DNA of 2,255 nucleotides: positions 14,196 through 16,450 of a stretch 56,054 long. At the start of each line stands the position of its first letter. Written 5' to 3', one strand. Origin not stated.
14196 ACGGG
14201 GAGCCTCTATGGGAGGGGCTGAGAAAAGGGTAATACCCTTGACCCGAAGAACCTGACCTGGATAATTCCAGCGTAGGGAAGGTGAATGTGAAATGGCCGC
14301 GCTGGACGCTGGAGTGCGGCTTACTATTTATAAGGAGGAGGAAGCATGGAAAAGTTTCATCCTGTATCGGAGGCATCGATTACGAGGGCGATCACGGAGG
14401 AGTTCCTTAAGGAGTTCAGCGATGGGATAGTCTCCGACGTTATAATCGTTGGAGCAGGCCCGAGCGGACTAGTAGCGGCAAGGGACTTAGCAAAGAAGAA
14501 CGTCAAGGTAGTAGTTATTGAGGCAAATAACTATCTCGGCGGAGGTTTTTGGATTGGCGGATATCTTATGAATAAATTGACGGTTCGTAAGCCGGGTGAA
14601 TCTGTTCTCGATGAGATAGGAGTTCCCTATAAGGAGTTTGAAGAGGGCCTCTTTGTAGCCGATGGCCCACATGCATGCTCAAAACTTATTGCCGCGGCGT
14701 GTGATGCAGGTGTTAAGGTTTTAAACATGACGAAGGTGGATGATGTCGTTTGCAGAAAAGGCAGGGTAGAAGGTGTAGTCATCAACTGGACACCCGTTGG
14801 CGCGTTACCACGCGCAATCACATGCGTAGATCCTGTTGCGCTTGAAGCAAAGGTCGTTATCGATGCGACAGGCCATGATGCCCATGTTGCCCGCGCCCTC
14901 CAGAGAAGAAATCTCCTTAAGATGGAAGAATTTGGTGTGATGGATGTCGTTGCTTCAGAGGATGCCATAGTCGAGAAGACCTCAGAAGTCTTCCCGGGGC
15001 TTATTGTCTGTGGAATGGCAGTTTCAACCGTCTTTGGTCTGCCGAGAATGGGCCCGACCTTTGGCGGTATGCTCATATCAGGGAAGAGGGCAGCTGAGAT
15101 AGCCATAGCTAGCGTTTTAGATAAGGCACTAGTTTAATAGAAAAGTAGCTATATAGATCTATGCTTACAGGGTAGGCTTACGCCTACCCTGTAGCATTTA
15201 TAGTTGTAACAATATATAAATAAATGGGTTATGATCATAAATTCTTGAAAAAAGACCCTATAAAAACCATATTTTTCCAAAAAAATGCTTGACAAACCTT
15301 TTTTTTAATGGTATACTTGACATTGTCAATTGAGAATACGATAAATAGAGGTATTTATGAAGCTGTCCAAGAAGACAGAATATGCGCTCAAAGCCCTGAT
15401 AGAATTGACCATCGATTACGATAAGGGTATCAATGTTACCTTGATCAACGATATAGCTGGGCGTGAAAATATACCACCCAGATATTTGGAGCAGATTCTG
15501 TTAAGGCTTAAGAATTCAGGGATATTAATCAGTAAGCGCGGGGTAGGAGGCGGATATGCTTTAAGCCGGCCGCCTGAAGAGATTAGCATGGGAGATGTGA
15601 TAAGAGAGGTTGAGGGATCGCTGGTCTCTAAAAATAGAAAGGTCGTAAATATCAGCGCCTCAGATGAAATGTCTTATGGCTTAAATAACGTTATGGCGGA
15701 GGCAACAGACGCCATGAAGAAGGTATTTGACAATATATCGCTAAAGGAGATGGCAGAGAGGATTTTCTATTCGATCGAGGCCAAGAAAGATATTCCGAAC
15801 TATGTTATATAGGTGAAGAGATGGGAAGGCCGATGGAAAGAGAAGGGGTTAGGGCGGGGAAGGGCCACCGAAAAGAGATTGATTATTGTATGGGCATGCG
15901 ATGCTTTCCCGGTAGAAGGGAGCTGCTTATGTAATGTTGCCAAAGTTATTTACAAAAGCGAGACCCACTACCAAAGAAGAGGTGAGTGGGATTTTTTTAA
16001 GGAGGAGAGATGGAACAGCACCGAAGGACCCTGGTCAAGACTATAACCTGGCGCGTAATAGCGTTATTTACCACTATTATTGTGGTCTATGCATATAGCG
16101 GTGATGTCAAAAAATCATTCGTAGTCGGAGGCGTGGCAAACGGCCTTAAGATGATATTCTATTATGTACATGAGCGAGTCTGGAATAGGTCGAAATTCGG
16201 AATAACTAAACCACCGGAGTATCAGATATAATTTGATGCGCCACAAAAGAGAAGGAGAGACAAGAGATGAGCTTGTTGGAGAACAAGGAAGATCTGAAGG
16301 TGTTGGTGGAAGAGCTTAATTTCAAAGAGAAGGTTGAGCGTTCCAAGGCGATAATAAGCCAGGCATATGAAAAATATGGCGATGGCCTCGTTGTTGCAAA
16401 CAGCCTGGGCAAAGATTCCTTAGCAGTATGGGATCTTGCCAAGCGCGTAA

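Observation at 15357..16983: Three consecutive sulfur-operon proteins end in CysK-binding-like tails (NYVI, EYQI, GEGI)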

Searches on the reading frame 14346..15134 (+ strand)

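Call 3: search_protein_families(library=pfam, proteins=[window:14346-15134:+])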
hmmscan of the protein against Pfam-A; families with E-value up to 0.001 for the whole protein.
window:14346-15134:+ (263 aa): 13 families
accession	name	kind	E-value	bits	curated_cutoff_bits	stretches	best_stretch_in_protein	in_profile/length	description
PF01946.23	Thi4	-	6.9e-72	241.9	26.2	1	13-239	1-235/235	Thi4 family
PF01266.30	DAO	-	6.5e-12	46.1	27.9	2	31-66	1-36/353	FAD dependent oxidoreductase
PF12831.13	FAD_oxidored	-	4.5e-11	43.1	27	1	31-182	1-150/416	FAD dependent oxidoreductase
PF00890.30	FAD_binding_2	-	7.4e-10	39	20.4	1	31-66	1-36/414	FAD binding domain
PF13450.12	NAD_binding_8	-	1.4e-09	38.5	21.9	1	34-66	1-33/68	NAD(P)-binding Rossmann-like domain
PF07992.20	Pyr_redox_2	-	8.2e-08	32.4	26.1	1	31-176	2-108/291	Pyridine nucleotide-disulphide oxidoreductase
PF03486.20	HI0933_like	-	2e-07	31.1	50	1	31-72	2-43/244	HI0933-like protein Rossmann domain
PF01494.25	FAD_binding_3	-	6.3e-06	26.1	22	1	31-61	3-33/349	FAD binding domain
PF05834.18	Lycopene_cycl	-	7.9e-06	25.6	23.4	1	31-62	1-34/380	Lycopene cyclase protein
PF00070.33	Pyr_redox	-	7.4e-05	23.6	22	0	32-65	2-35/82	Pyridine nucleotide-disulphide oxidoreductase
PF01593.30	Amino_oxidase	-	0.00026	20.8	19.8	1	40-66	2-28/443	Flavin containing amine oxidoreductase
PF13738.12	Pyr_redox_3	-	0.00043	20.1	30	1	33-62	1-31/305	Pyridine nucleotide-disulphide oxidoreductase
PF01134.28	GIDA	-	0.00077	19.1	22.1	0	31-60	1-30/391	Glucose inhibited division protein A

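Call 4: search_protein_families(library=ncbifam, proteins=[window:14346-15134:+])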
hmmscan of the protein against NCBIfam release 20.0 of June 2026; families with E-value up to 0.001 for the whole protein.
window:14346-15134:+ (263 aa): 88 families (the best 25 are shown)
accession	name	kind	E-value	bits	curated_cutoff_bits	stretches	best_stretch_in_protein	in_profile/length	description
TIGR00292.1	TIGR00292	equivalog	1.9e-76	256.7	148.3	1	9-254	1-250/254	sulfide-dependent adenosine diphosphate thiazole synthase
NF041080.1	DGGGPL_reductase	equivalog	4.4e-11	42.3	580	1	31-196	3-173/447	digeranylgeranylglycerophospholipid reductase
TIGR02032.1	GG-red-SF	subfamily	1.2e-10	41.6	158.8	1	31-198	2-166/297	geranylgeranyl reductase family protein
NF053677.1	Desat2ChcC2Cyan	equivalog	5.7e-09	34.8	900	1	31-70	2-41/558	4-oxocyclohex-2-ene-1-carboxylate 5-dehydrogenase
NF005560.0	PRK07233.1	equivalog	1.4e-08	34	252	1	32-66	3-37/435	hypothetical protein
NF045637.1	carotdesatCrtDProt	equivalog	7.3e-08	31.4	580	1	32-66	1-35/485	1-hydroxycarotenoid 3,4-desaturase CrtD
NF041385.1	Dggglyphlred_Halo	equivalog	9e-08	31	700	1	31-61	6-36/405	digeranylgeranylglycerophospholipid reductase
NF004789.0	PRK06134.1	subfamily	1.5e-07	30.3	747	1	30-73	13-57/581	FAD-dependent oxidoreductase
NF006002.0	PRK08132.1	subfamily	1.9e-07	29.8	416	1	29-67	25-63/552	FAD-dependent oxidoreductase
TIGR01316.1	gltA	equivalog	2.4e-07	29.9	471.75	1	18-68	122-172/449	NADPH-dependent glutamate synthase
NF049967.1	QhpG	equivalog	2.5e-07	29.9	240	1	32-61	1-30/423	flavin-dependent monooxygenase QhpG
NF009477.0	PRK12843.1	equivalog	2.7e-07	29.4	758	1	25-67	12-54/578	FAD-dependent oxidoreductase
TIGR01790.1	carotene-cycl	subfamily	3.3e-07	29.8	209.5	1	31-66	1-36/387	lycopene cyclase family protein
NF003585.0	PRK05249.1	equivalog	4.4e-07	28.9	465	1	31-70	8-47/464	Si-specific NAD(P)(+) transhydrogenase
NF006593.0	PRK09126.1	equivalog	5e-07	28.9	420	1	30-61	5-36/393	5-demethoxyubiquinol-8 5-hydroxylase UbiM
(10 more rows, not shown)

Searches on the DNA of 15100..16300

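Call 58: search_rna_families(source=window, start=15100, end=16300, threshold=evalue, max_evalue=1, show_alignments=2)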
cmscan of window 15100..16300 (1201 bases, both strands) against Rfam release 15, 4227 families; matches with E-value up to 1: 0.
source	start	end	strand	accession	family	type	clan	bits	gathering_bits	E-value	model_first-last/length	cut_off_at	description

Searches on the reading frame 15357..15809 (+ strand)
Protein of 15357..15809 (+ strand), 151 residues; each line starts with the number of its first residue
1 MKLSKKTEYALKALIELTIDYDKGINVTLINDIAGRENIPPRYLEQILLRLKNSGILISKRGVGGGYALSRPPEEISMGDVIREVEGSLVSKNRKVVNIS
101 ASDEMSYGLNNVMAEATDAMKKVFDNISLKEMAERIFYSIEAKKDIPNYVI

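Call 3: search_protein_families(library=pfam, proteins=[window:15357-15809:+])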
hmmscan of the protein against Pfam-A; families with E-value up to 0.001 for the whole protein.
window:15357-15809:+ (151 aa): 1 family
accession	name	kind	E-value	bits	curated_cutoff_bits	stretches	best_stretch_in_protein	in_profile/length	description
PF02082.26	Rrf2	-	3.4e-32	111.8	30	1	3-134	1-131/132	Iron-dependent Transcriptional regulator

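Call 4: search_protein_families(library=ncbifam, proteins=[window:15357-15809:+])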
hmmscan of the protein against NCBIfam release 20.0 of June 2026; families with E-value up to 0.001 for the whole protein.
window:15357-15809:+ (151 aa): 7 families
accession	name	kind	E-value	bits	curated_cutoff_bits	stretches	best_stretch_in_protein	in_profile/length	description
TIGR00738.1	rrf2_super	superfamily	1.4e-31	109.1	73.3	1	1-133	1-131/132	Rrf2 family transcriptional regulator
NF047409.1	Cys_reg_CymR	equivalog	2.5e-22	79.5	195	1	1-134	1-125/139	cysteine metabolism transcriptional regulator CymR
TIGR02010.1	IscR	equivalog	3.3e-19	69.1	207.55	1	1-134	1-131/135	Fe-S cluster assembly transcriptional regulator IscR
NF008110.0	PRK10857.1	equivalog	1.1e-14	54.5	275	1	1-132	1-129/164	Fe-S cluster assembly transcriptional regulator IscR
NF008886.0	PRK11920.1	equivalog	4e-13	49.3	193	1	1-133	1-131/153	iron-responsive transcriptional regulator RirA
NF008240.0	PRK11014.1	equivalog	1.5e-11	44.5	182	1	1-134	1-129/141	nitric oxide-sensing transcriptional repressor NsrR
TIGR02944.1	suf_reg_Xantho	equivalog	5.6e-10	39.7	110.65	1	1-89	2-87/130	SUF system Fe-S cluster assembly regulator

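Call 11: find_homologous_proteins(query=window:15357-15809:+)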
Query window:15357-15809:+ (151 aa): 182 proteins with E <= 0.001 among 196 candidates; the best 120 are listed.
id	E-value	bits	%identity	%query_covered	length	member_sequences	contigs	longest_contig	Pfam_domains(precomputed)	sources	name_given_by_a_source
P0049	7.7e-89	313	100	100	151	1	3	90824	PF02082.27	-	-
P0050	1.1e-75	270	87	100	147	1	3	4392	PF02082.27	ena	-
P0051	9.2e-53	196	66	100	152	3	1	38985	PF02082.27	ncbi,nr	ncbi:MAG: Rrf2 family transcriptional regulator [Candidatus Omnitrophica bacterium]|nr:Rrf2 family t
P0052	1.2e-49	186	64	100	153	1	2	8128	PF02082.27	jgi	-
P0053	7.9e-48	180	62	100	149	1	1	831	PF02082.27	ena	-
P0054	1.6e-47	179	62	100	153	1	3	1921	PF02082.27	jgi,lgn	-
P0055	1.6e-47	179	61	100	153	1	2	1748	PF02082.27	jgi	-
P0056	1.7e-47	179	62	100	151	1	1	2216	PF02082.27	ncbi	-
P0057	2.7e-47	178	60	100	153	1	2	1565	PF02082.27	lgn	-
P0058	3.2e-47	178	59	100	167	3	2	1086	PF02082.27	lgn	-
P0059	3.9e-47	178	60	100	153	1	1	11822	PF02082.27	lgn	-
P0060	4.2e-47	178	61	100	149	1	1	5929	PF02082.27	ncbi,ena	-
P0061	6.9e-47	177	61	100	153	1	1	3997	PF02082.27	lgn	-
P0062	1.4e-46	176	61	100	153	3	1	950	PF02082.27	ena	-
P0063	6.6e-46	174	60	100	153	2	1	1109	PF02082.27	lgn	-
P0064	1.0e-45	173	59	100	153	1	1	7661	PF02082.27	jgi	jgi:Rrf2 family protein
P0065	1.1e-45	173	59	100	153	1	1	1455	PF02082.27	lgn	-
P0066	1.4e-45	173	55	100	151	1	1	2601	PF02082.27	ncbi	-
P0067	2.2e-45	172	59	100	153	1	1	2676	PF02082.27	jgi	jgi:Rrf2 family protein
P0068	2.3e-45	172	59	100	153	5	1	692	PF02082.27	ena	-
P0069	3.1e-45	172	59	100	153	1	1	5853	PF02082.27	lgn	-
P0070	5.1e-45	171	58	100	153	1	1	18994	PF02082.27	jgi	jgi:Rrf2 family protein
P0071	7.3e-45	170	58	100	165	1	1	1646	PF02082.27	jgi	-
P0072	7.6e-45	170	59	100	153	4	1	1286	PF02082.27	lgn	-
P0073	1.1e-44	170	60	100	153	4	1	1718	PF02082.27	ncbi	-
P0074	1.4e-44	169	59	100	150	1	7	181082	PF02082.27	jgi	-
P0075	1.5e-44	169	58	100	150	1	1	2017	PF02082.27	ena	-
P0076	1.5e-44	169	60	100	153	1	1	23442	PF02082.27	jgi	jgi:Rrf2 family protein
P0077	1.8e-44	169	58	100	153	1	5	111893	PF02082.27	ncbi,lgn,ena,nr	ncbi:MAG: Rrf2 family transcriptional regulator [Candidatus Omnitrophica bacterium]|nr:Rrf2 family t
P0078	2.7e-44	169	56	100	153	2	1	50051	PF02082.27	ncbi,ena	-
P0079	2.7e-44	168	58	100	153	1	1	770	PF02082.27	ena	-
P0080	4.3e-44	168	58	100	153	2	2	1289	PF02082.27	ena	-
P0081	5.1e-44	168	59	100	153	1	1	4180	PF02082.27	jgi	jgi:Rrf2 family protein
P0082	5.4e-44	168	59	99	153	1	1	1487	PF02082.27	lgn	-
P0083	6.2e-44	167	60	100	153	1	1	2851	PF02082.27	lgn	-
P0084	6.4e-44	167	58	100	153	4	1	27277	PF02082.27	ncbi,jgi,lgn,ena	ncbi:MAG: Rrf2 family transcriptional regulator [Candidatus Omnitrophota bacterium]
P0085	6.7e-44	167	56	100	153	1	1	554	PF02082.27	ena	-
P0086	7.9e-44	167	60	100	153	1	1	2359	PF02082.27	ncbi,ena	-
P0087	8.8e-44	167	57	100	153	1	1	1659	PF02082.27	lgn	-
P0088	9.6e-44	167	59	100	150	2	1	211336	PF02082.27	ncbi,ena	-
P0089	1.5e-43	166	60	100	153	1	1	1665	PF02082.27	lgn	-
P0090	1.6e-43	166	56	100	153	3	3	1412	PF02082.27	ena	-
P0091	2.6e-43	165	57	100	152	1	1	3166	PF02082.27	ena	-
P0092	3.3e-43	165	59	100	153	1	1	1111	PF02082.27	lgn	-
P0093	4.0e-43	165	58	100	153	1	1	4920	PF02082.27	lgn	-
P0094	4.3e-43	165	57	100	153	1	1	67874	PF02082.27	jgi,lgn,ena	-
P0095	7.4e-43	164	58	100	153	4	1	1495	PF02082.27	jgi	jgi:Rrf2 family protein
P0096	7.4e-43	164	57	100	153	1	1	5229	PF02082.27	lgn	-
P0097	7.6e-43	164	56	100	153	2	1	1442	PF02082.27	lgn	-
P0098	7.7e-43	164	55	100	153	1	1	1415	PF02082.27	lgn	-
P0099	9.9e-43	163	59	100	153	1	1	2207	PF02082.27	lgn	-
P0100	1.0e-42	163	58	100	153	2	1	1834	PF02082.27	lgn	-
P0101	1.3e-42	163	58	100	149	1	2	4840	PF02082.27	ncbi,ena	-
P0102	1.7e-42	163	61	91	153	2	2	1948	PF02082.27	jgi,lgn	-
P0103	1.9e-42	163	56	100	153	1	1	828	PF02082.27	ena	-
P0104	2.1e-42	162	59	100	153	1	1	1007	PF02082.27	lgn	-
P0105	3.3e-42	162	55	100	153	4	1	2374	PF02082.27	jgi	jgi:Rrf2 family protein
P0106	7.5e-42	161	58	100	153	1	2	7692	PF02082.27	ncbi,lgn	-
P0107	9.6e-42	160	56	100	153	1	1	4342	PF02082.27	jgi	jgi:Rrf2 family cysteine metabolism transcriptional repressor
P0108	9.8e-42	160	55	100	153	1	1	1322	PF02082.27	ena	-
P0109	1.0e-41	160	59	100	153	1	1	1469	PF02082.27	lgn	-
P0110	1.1e-41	160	54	100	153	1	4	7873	PF02082.27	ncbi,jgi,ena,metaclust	metaclust:\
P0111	1.1e-41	160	56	100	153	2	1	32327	PF02082.27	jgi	jgi:Rrf2 family protein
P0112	1.4e-41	160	56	100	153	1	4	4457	PF02082.27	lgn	-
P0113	1.7e-41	159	54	100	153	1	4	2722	PF02082.27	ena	-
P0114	5.8e-41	158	56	100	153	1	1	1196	PF02082.27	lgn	-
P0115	5.9e-41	158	54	100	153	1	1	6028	PF02082.27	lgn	-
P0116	9.1e-41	157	56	100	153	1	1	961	PF02082.27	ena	-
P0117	1.5e-40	156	58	91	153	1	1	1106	PF02082.27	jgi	jgi:Rrf2 family protein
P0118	1.8e-40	156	54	100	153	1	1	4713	PF02082.27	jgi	jgi:Rrf2 family protein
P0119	2.1e-40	156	55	100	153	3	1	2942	PF02082.27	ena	-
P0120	2.2e-40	156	57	100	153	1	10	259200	PF02082.27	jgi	-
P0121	3.0e-40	155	55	100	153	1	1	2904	PF02082.27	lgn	-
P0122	4.1e-40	155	52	100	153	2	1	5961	PF02082.27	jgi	jgi:Rrf2 family protein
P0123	4.7e-40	155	55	100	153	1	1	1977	PF02082.27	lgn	-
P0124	7.8e-40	154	55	100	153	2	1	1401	PF02082.27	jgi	-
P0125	1.0e-39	154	51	100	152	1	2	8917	PF02082.27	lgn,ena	-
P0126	1.3e-39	153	55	95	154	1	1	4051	PF02082.27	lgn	-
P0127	1.5e-39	153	56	100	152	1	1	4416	PF02082.27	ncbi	-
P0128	2.2e-39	153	55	100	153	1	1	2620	PF02082.27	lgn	-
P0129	6.8e-39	151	54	100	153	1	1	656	PF02082.27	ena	-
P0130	1.3e-38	150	52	100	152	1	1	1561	PF02082.27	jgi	-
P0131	1.5e-38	150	55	100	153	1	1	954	PF02082.27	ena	-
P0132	2.2e-38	149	53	100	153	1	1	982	PF02082.27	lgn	-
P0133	2.9e-38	149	50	100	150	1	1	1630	PF02082.27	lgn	-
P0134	1.0e-37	147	55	100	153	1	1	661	PF02082.27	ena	-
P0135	1.6e-37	147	55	89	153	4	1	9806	PF02082.27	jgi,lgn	jgi:Rrf2 family transcriptional regulator, cysteine metabolism repressor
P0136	3.0e-37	146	57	88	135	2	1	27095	PF02082.27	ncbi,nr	ncbi:Rrf2 family transcriptional regulator, partial [Candidatus Desantisbacteria bacterium]|nr:Rrf2 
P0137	1.2e-35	140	48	100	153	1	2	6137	PF02082.27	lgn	-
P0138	3.6e-35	139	78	57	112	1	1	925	PF02082.27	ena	-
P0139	5.2e-34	135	52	100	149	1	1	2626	PF02082.27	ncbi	-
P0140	1.4e-32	131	70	62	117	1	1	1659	PF02082.27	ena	-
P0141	9.2e-28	115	46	100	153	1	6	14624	PF02082.27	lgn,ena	-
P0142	2.1e-27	114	45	100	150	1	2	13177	PF02082.27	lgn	-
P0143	2.6e-26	110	45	100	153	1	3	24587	PF02082.27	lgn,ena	-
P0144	1.0e-24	105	42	100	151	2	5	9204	PF02082.27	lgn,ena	-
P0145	1.1e-23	102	44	98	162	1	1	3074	PF02082.27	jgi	jgi:Rrf2 family protein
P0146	4.6e-23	100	42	95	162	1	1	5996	PF02082.27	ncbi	-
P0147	5.2e-23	100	46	85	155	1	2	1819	PF02082.27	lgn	-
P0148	8.2e-23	99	45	89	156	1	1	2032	PF02082.27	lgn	-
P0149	8.4e-23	99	44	89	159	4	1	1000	PF02082.27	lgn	-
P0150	8.6e-23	99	47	88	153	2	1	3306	PF02082.27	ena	-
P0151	1.3e-22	98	42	100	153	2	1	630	PF02082.27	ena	-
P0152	1.4e-22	98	45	89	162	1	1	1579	PF02082.27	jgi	jgi:Rrf2 family protein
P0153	1.5e-22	98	42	95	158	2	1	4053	PF02082.27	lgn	-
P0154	3.1e-22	97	44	87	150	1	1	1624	PF02082.27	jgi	-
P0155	4.3e-22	97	43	89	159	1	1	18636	PF02082.27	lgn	-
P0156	5.7e-22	96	43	89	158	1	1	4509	PF02082.27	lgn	-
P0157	5.9e-22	96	44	89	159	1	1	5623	PF02082.27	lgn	-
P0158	6.3e-22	96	44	87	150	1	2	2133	PF02082.27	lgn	-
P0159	6.8e-22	96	44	87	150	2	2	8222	PF02082.27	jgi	-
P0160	7.5e-22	96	44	87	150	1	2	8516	PF02082.27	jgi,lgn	-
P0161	1.7e-21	95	44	88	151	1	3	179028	PF02082.27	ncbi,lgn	ncbi:MAG: Rrf2 family transcriptional regulator [Deltaproteobacteria bacterium]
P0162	5.0e-21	93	44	89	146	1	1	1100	PF02082.27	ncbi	-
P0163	2.5e-20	91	43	87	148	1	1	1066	PF02082.27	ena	-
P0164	3.2e-20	91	44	89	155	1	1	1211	PF02082.27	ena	-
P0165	4.3e-20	90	41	88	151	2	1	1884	PF02082.27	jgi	jgi:Rrf2 family cysteine metabolism transcriptional repressor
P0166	4.5e-20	90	42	88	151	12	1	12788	PF02082.27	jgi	jgi:Rrf2 family protein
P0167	9.3e-20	89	41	88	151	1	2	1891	PF02082.27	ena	-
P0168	1.1e-19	89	57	60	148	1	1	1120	PF02082.27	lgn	-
